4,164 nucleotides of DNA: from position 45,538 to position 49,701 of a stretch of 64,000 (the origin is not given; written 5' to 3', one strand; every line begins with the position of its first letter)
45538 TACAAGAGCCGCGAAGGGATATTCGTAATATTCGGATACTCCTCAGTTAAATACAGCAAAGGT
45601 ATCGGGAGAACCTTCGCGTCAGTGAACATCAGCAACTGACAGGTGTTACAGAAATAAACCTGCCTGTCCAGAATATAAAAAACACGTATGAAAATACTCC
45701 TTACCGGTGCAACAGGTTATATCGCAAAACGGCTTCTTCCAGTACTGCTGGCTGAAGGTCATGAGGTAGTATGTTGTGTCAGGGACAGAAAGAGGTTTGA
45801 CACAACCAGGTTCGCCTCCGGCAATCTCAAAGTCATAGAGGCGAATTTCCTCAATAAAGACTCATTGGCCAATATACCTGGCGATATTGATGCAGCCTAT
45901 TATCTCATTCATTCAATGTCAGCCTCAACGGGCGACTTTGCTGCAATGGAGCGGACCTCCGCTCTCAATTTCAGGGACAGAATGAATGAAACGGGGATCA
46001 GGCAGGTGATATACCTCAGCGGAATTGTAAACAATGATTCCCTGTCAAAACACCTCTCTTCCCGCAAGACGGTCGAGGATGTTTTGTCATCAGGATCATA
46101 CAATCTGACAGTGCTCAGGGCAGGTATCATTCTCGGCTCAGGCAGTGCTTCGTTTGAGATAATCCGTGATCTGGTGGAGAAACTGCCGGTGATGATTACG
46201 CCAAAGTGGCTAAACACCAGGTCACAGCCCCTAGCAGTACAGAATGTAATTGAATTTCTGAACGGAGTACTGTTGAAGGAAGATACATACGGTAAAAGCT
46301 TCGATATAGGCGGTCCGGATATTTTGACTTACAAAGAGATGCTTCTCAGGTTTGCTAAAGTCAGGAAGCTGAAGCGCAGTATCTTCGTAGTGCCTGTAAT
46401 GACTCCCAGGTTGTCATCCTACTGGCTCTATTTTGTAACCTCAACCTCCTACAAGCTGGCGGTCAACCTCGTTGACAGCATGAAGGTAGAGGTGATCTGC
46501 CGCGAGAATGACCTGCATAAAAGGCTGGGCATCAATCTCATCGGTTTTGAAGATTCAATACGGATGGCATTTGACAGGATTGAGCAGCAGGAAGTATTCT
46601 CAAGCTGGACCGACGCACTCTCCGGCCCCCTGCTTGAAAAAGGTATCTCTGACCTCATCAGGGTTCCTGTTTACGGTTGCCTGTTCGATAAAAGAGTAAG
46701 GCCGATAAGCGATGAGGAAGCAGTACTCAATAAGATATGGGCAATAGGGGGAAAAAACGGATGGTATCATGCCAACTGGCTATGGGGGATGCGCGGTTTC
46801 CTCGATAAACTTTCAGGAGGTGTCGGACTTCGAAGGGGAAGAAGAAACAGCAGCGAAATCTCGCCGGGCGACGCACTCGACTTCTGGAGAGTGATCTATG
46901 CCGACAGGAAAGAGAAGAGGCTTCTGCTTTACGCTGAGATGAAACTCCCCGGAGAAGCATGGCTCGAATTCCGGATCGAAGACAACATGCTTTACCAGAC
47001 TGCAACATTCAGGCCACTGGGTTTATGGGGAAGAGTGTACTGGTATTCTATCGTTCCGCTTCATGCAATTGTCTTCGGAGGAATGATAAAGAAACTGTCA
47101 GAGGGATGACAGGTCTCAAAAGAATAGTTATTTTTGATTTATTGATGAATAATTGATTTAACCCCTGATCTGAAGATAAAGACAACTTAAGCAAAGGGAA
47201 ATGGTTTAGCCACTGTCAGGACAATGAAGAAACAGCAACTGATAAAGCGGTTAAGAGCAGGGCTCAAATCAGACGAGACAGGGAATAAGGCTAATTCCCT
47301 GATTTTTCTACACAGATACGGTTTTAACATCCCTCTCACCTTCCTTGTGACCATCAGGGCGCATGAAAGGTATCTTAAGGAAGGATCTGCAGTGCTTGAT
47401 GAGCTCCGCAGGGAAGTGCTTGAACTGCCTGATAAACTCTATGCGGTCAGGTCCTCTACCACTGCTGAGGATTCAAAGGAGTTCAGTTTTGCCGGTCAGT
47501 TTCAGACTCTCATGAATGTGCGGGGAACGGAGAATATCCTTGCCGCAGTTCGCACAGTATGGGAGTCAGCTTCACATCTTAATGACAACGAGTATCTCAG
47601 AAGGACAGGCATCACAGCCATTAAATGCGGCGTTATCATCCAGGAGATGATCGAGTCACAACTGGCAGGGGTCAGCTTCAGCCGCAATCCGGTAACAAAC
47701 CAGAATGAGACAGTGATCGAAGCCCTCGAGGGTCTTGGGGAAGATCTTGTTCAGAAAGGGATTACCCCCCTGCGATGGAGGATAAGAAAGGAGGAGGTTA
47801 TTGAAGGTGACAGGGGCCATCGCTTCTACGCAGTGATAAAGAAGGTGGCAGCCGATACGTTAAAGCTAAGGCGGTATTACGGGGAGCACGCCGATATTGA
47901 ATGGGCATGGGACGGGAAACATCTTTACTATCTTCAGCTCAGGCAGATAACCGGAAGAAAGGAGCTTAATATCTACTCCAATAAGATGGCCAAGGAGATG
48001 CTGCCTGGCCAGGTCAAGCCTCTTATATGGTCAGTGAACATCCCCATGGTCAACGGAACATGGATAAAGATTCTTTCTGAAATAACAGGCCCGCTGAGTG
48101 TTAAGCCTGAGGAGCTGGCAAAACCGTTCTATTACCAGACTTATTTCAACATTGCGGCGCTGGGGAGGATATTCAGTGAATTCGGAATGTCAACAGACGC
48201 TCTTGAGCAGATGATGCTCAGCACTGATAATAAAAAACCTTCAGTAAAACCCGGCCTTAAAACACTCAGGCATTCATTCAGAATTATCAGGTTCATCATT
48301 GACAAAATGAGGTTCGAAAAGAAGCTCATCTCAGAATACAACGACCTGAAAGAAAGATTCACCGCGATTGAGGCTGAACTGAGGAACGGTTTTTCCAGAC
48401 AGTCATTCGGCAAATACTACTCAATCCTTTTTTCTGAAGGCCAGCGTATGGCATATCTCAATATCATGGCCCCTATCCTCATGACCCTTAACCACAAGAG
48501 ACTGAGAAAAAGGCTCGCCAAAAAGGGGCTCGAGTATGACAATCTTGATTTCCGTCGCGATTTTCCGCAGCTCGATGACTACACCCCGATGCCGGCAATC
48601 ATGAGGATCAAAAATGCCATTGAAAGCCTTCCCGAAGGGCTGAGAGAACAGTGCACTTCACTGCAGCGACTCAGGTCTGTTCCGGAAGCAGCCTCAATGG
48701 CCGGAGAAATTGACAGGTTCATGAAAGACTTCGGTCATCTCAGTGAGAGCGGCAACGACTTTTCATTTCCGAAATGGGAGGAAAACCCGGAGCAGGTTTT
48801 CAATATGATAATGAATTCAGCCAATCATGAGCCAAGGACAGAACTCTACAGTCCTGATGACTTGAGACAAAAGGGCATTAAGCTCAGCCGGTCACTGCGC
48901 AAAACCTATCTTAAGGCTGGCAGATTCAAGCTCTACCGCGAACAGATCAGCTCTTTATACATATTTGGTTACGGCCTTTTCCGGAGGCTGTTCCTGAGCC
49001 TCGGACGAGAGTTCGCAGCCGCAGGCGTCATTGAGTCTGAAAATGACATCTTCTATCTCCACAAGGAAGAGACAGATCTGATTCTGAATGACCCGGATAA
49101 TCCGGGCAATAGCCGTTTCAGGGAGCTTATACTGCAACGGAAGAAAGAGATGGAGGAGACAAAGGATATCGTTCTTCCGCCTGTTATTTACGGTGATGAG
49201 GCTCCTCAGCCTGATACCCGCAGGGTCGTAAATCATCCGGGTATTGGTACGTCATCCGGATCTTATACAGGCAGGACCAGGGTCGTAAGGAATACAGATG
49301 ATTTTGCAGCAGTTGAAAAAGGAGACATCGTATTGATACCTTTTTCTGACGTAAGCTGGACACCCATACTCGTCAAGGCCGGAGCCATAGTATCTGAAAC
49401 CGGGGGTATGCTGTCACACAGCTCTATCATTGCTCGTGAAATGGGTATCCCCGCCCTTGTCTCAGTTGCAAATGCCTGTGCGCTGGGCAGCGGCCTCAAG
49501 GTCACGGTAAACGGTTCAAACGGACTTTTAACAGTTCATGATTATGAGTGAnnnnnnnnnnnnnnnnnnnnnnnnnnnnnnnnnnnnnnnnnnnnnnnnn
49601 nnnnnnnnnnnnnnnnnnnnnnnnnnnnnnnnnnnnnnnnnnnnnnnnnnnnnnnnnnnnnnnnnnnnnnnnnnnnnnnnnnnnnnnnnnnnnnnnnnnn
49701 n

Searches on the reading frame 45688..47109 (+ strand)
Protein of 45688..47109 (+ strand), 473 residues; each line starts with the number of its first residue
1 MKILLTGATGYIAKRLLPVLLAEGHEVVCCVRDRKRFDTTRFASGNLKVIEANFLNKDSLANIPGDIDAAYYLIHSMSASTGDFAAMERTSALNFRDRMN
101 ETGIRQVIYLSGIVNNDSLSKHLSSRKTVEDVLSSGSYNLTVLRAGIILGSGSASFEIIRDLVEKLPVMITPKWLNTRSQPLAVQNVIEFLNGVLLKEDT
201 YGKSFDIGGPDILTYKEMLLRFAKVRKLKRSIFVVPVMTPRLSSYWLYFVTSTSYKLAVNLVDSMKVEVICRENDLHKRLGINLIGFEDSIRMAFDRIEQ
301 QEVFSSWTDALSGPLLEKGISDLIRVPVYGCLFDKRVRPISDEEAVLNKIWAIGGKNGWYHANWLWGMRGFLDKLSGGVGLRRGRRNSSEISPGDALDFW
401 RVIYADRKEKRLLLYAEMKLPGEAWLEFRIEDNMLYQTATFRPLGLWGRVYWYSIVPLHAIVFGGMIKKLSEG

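Call 30: search_protein_families(library=ncbifam, proteins=[window:45688-47109:+], max_evalue=0.00001)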
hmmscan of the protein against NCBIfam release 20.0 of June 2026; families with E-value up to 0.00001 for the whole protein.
window:45688-47109:+ (473 aa): 2 families
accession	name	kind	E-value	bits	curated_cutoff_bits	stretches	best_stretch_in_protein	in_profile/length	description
NF058621.1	DiazavRedAvaA7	equivalog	1.9e-06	27.8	400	1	1-92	1-88/304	3-diazoavenalumate denitrifying reductase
NF050030.1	thlkprotThyD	equivalog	4.5e-06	26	400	0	1-59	1-61/305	thylakoid membrane protein ThyD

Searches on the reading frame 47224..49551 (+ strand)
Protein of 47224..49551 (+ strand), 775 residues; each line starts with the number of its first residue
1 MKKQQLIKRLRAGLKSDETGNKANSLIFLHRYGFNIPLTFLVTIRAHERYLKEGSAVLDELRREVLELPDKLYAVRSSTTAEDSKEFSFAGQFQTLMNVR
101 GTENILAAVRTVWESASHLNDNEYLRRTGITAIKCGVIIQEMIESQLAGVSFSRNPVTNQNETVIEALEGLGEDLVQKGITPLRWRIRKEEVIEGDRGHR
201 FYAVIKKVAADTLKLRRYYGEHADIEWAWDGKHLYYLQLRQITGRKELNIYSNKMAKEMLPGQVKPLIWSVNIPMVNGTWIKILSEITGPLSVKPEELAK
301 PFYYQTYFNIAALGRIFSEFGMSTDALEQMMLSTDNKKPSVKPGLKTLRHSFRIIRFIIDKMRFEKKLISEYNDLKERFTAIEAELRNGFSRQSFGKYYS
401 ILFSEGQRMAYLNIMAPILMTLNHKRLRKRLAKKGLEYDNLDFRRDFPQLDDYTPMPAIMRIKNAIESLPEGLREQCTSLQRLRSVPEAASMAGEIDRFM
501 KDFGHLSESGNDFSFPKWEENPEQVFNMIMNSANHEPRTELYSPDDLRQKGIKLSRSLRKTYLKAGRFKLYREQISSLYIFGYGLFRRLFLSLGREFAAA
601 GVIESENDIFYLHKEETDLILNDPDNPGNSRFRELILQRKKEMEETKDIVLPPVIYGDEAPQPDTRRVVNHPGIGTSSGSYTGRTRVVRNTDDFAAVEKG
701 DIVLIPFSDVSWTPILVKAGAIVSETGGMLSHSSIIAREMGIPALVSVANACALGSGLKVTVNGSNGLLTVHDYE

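Call 12: find_encoding_contigs(protein=window:47224-49551:+, flank=2000, max_places=4)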
Protein window:47224-49551:+ (775 aa): no gene with exactly this product is on record in the collection.

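Call 30: search_protein_families(library=ncbifam, proteins=[window:47224-49551:+], max_evalue=0.00001)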
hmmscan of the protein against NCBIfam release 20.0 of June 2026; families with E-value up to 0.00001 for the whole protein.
window:47224-49551:+ (775 aa): 23 families
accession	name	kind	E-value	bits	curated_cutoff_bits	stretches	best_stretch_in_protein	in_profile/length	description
NF004878.0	PRK06241.1-3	subfamily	1.7e-69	234.9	945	2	475-772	573-889/891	phosphoenolpyruvate synthase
NF052631.1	prodigiosin_PigC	equivalog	2.3e-60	204.5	1300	2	492-771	584-881/883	prodigiosin ligase PigC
NF004881.0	PRK06241.2-2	equivalog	2.7e-60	204.6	883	2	449-772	544-890/898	phosphoenolpyruvate synthase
NF004880.0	PRK06241.2-1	equivalog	2e-59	201.3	972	2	66-244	99-282/837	phosphoenolpyruvate synthase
NF004877.0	PRK06241.1-2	subfamily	4.1e-58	197.4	866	2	477-770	555-866/869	phosphoenolpyruvate synthase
NF052632.1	undecylprod_RedH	equivalog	1e-57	195.8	1350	2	492-771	581-877/880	undecylprodigiosin ligase RedH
NF041857.1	RIF_Ptrans_rph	equivalog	7.9e-57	193.2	999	2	566-770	658-862/864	rifamycin-inactivating phosphotransferase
NF005057.0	PRK06464.1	equivalog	2.6e-53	181.2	598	2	70-194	118-247/798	phosphoenolpyruvate synthase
NF004882.0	PRK06241.2-3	equivalog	3e-50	171.2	850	2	47-270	75-306/827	phosphoenolpyruvate synthase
TIGR01418.1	PEP_synth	equivalog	1.8e-48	165.5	739.75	2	70-194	112-241/784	pyruvate, water dikinase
NF004879.0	PRK06241.1-4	equivalog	2.3e-47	161.7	976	2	566-770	662-866/868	phosphoenolpyruvate synthase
NF000283.1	RPH_KJ151292.1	equivalog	2.7e-37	128.5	1700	2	72-193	113-237/865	rifamycin-inactivating phosphotransferase Rph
NF004883.0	PRK06241.2-4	equivalog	2.7e-35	121.8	1063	2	570-768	700-909/928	phosphoenolpyruvate synthase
NF004508.0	PRK05849.1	equivalog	1.8e-28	99.1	501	2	19-259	11-234/789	hypothetical protein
NF006153.0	PRK08296.1-5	subfamily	2.9e-22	78.8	578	1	671-771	504-605/608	hypothetical protein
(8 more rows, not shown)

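Call 74: find_homologous_proteins(query=window:47224-49551:+, max_evalue=1e-100)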
Query window:47224-49551:+ (775 aa): 168 proteins with E <= 1e-100 among 8000 candidates; the best 120 are listed.
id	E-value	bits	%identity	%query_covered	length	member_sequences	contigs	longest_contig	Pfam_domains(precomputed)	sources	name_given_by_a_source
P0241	0.0e+0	1643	93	100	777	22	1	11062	PF00391.30,PF01326.25,PF27448.1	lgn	-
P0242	0.0e+0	1296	73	100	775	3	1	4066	PF00391.30,PF01326.25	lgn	-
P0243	0.0e+0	1237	68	100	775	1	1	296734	PF00391.30,PF01326.25,PF27448.1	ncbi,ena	-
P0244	0.0e+0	1234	69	100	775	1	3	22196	PF00391.30,PF01326.25,PF27448.1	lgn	-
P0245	0.0e+0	1229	69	100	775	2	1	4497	PF00391.30,PF01326.25,PF27448.1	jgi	jgi:pyruvate,water dikinase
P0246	0.0e+0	1228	69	100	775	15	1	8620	PF00391.30,PF01326.25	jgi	-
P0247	0.0e+0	1225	69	100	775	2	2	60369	PF00391.30,PF01326.25,PF27448.1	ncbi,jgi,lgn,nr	ncbi:MAG: PEP-utilizing enzyme [Bacteroidales bacterium]|jgi:pyruvate,water dikinase|nr:PEP-utilizin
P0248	0.0e+0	1222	69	100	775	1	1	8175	PF00391.30,PF01326.25,PF27448.1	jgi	jgi:pyruvate,water dikinase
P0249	0.0e+0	1221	68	100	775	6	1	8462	PF00391.30,PF01326.25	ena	-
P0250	0.0e+0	1218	68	100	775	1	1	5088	PF00391.30,PF01326.25,PF27448.1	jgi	jgi:phosphoenolpyruvate synthase/pyruvate phosphate dikinase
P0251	0.0e+0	1215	68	100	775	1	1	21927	PF00391.30,PF01326.25,PF27448.1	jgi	jgi:phosphohistidine swiveling domain-containing protein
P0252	0.0e+0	1214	68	100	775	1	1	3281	PF00391.30,PF01326.25,PF27448.1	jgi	jgi:phosphohistidine swiveling domain-containing protein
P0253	0.0e+0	1212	68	100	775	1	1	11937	PF00391.30,PF01326.25,PF27448.1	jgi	-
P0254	0.0e+0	1211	68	100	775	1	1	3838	PF00391.30,PF01326.25,PF27448.1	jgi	jgi:phosphohistidine swiveling domain-containing protein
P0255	0.0e+0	1209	68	100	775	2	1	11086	PF00391.30,PF01326.25,PF27448.1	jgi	-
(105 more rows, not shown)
